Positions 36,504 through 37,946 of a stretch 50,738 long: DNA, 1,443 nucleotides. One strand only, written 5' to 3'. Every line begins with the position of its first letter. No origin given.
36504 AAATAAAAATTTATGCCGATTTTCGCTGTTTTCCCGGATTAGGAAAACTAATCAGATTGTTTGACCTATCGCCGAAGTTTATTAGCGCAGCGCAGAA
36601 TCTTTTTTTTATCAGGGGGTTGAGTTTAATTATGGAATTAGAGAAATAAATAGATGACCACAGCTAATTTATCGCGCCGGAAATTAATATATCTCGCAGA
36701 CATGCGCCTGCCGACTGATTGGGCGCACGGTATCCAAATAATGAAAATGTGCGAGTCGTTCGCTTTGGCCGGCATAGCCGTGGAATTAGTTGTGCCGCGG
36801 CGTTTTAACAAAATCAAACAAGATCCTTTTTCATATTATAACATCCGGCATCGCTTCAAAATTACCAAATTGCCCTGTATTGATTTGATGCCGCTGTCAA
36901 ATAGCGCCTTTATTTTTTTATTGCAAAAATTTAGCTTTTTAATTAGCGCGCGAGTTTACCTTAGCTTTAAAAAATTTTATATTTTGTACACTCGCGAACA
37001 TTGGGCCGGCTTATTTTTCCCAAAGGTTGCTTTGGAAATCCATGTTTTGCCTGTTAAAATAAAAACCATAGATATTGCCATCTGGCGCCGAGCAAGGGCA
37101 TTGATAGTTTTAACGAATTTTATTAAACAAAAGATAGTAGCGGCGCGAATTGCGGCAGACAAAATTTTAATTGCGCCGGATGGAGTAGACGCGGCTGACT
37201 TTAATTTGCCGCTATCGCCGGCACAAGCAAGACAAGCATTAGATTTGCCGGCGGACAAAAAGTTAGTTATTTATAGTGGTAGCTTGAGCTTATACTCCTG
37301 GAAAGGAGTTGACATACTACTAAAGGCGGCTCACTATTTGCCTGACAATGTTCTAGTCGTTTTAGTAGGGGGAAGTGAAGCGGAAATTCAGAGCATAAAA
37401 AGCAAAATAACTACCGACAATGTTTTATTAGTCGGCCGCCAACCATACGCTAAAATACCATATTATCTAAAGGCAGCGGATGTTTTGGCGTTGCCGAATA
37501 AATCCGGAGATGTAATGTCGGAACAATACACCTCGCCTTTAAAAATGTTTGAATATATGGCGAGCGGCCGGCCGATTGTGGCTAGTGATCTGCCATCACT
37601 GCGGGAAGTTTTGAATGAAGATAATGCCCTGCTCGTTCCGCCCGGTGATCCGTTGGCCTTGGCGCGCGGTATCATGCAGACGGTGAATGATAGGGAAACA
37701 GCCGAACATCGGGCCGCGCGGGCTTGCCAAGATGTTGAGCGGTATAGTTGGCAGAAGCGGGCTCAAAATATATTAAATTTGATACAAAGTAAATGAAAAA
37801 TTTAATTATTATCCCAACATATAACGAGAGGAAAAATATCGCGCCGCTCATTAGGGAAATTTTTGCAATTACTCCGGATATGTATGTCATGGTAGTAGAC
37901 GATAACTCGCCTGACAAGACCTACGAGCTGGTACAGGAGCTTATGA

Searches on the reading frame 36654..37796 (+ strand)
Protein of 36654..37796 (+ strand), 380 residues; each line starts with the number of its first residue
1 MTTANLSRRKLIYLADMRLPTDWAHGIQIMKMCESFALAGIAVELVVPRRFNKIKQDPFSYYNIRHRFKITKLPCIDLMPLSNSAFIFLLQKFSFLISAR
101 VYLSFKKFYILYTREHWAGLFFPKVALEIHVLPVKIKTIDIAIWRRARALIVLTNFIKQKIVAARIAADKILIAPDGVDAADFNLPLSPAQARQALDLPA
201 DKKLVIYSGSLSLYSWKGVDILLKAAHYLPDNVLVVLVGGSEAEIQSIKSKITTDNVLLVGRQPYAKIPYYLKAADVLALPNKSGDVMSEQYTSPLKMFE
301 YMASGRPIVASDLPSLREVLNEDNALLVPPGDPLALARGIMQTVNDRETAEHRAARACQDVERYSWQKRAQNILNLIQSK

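Call 8: search_protein_families(library=pfam, proteins=[window:36654-37796:+], max_evalue=0.00001)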
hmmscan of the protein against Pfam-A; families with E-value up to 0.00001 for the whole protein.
window:36654-37796:+ (380 aa): 3 families
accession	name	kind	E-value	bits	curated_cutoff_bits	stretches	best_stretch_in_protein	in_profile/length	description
PF00534.26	Glycos_transf_1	-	3.1e-23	82.6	26.4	1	192-356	5-168/172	Glycosyl transferases group 1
PF13692.12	Glyco_trans_1_4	-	8e-23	81.7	27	1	203-346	2-142/142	Glycosyl transferases group 1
PF13524.12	Glyco_trans_1_2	-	4.4e-08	33.6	25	1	256-375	28-144/144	Glycosyl transferase-like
